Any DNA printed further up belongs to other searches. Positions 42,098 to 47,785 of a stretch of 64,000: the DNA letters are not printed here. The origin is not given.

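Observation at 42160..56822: Segmental duplication encoding two giant T9SS-type surface proteins, each coupled to a paralogous TPR lipoprotein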

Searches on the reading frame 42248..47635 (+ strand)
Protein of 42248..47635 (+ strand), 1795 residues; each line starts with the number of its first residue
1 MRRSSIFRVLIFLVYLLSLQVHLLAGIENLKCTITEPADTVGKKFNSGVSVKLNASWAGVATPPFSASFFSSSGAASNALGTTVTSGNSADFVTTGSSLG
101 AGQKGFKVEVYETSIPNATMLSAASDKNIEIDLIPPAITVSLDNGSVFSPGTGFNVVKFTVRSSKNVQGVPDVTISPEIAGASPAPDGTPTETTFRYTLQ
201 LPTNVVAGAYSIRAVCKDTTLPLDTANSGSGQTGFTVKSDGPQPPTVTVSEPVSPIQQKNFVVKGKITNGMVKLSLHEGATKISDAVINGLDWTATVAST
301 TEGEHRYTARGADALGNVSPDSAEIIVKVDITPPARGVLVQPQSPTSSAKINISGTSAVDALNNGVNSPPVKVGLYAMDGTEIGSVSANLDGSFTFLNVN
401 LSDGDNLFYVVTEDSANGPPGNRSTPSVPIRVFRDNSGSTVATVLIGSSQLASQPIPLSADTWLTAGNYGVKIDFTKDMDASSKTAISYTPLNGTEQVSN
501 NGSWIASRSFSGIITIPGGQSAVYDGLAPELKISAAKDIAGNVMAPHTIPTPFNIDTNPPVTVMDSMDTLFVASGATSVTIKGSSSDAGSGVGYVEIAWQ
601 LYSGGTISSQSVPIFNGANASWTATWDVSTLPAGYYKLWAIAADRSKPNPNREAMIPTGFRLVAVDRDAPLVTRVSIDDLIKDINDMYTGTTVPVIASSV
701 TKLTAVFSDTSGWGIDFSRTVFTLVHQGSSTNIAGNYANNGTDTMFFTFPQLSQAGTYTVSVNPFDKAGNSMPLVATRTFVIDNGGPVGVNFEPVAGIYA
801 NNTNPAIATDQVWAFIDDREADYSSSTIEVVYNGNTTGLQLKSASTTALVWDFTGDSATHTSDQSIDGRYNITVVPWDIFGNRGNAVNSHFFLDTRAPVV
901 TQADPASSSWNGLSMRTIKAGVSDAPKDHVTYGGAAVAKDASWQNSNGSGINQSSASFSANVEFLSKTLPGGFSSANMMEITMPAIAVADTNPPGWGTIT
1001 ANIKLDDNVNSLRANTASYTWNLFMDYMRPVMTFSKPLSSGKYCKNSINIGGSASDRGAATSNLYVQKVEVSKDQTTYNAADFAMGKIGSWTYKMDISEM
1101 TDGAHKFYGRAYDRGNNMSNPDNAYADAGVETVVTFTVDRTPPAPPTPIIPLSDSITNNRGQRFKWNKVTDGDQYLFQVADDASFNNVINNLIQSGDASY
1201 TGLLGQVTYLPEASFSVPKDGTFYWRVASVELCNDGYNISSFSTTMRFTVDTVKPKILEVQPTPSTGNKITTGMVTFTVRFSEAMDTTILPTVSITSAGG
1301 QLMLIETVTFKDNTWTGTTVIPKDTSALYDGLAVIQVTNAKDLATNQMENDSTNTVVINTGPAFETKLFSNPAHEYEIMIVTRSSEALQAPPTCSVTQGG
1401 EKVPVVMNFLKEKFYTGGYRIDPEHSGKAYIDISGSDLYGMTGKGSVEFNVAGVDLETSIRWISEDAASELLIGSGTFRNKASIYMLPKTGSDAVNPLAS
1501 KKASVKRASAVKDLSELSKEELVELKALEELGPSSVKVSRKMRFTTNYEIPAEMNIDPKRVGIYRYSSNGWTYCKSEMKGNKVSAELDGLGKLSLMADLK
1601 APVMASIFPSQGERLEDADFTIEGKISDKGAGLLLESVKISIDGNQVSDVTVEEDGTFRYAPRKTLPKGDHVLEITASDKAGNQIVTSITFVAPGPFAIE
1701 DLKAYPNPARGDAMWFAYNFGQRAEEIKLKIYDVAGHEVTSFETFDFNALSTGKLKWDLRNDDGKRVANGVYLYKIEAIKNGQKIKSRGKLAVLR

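Call 4: search_protein_families(library=pfam, proteins=[window:42248-47635:+], max_evalue=0.01)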
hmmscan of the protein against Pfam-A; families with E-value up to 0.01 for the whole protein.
window:42248-47635:+ (1795 aa): 10 families
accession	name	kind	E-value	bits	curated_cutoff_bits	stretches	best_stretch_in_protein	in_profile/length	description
PF19077.6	Big_13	-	1.4e-19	70.9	27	2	1637-1688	42-94/102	Bacterial Ig-like domain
PF09136.16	Glucodextran_B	-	4.6e-09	36.5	27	1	1609-1691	8-79/83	Glucodextranase, domain B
PF17936.7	Big_6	-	1.2e-06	29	27.6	1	1637-1684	26-73/83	Bacterial Ig domain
PF13860.13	FlgD_ig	-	2.9e-06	27.6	27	1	1716-1780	14-77/79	FlgD Ig-like domain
PF17957.7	Big_7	-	6.5e-06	27.1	24.1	0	576-638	17-68/70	Bacterial Ig domain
PF18962.6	Por_Secre_tail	-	2.7e-05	24.8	27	1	1705-1781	2-67/75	Secretion system C-terminal sorting domain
PF20622.4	Big_15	-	0.00011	22.4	27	1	1636-1687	25-75/82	Bacterial Ig domain (Big_16)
PF13750.12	Big_3_3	-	0.00083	19.5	27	0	621-773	2-139/157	Bacterial Ig-like domain (group 3)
PF13585.12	CHU_C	-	0.002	18.7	27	1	1722-1789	24-82/86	CHU_C Type IX secretion signal domain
PF15418.12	DUF4625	-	0.0049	17.6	27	0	191-219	89-117/131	Domain of unknown function (DUF4625)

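Call 5: search_protein_families(library=ncbifam, proteins=[window:42248-47635:+], max_evalue=0.01)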
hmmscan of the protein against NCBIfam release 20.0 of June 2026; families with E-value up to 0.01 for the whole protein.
window:42248-47635:+ (1795 aa): 9 families
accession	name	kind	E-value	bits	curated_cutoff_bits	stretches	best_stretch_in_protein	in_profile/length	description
NF033707.1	T9SS_sortase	equivalog_domain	6.6e-20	70.4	420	1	1654-1793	950-1094/1095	type IX secretion system sortase PorU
NF047446.1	barrel_OmpL47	domain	6.6e-08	32.9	40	0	293-321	30-61/68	OmpL47-type beta-barrel domain-containing protein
NF033510.3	Ca_tandemer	repeat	2e-07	31.3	50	1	1618-1684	31-95/96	Ca2+-stabilized repeat-containing adhesin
NF005176.1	PRK06655.1-1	equivalog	1.9e-06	28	230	1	1716-1786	88-157/197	flagellar hook assembly protein FlgD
NF009276.0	PRK12633.1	equivalog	5e-06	26.4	383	1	1707-1781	111-184/234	flagellar basal body rod modification protein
NF052228.1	T9SS_PorZ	equivalog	1.1e-05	24.2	260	1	1700-1775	671-739/757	type IX secretion system anionic LPS delivery protein PorZ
NF009453.0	PRK12813.1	equivalog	1.9e-05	24.3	264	1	1721-1788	120-183/223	flagellar basal body rod modification protein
NF009452.0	PRK12812.1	equivalog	2.4e-05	23.7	258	1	1725-1787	152-216/289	flagellar basal body rod modification protein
TIGR04183.1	Por_Secre_tail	domain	8.1e-05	22.5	23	1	1705-1788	2-67/72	T9SS type A sorting domain-containing protein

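Call 65: search_solved_structures(query=window:42248-47632:+, max_evalue=0.1)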
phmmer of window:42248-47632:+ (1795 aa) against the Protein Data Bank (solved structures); distinct sequences matched with E-value up to 0.1: 1.
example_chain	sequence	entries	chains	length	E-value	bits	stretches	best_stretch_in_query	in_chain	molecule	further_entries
6za2_A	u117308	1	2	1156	3e-06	28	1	1664-1788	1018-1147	Por secretion system protein porU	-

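Call 102: list_cluster_members(proteins=[window:42248-47632:+, window:48539-56140:+, L170:10921-11877:+, L168:4058-4990:+, L166:22526-23299:+, L170:10001-10693:+, window:59042-63328:+, window:56938-58803:+])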
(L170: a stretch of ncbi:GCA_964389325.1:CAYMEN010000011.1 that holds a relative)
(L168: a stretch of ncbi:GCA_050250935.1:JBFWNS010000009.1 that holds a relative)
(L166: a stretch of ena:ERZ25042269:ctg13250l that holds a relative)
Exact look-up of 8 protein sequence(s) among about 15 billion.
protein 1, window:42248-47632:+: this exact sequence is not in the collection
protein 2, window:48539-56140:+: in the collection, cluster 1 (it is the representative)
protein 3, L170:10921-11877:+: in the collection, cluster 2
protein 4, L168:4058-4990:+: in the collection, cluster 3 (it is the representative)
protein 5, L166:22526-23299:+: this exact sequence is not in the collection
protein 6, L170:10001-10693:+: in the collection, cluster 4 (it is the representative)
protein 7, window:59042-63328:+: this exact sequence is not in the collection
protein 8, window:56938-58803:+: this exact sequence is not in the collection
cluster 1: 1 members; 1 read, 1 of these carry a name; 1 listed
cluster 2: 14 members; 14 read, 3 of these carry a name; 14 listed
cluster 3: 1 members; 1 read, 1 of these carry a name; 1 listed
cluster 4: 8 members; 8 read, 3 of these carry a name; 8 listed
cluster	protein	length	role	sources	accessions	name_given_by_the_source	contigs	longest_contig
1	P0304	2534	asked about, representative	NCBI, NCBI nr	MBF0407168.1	MAG: T9SS type A sorting domain-containing protein [Candidatus Riflebacteria bacterium] | T9SS type A sorting domain-containing protein [Candidatus Riflebacteria bacterium]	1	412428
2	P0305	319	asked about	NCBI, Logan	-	-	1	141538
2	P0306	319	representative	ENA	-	-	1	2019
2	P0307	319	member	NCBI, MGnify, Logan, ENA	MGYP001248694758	CR=1 FL=1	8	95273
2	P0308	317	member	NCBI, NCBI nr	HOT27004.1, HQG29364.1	MAG TPA: PorV/PorQ family protein [Candidatus Ozemobacteraceae bacterium] | PorV/PorQ family protein [Candidatus Ozemobacteraceae bacterium]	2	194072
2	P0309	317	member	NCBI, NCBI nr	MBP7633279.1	PorV/PorQ family protein [Candidatus Ozemobacteraceae bacterium]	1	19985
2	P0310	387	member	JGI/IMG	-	-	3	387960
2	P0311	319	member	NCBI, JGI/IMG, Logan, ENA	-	-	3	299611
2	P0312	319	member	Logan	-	-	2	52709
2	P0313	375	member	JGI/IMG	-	-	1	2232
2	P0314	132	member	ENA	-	-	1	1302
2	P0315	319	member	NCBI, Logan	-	-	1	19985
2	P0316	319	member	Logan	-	-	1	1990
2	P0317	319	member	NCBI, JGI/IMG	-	-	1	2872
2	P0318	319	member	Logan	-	-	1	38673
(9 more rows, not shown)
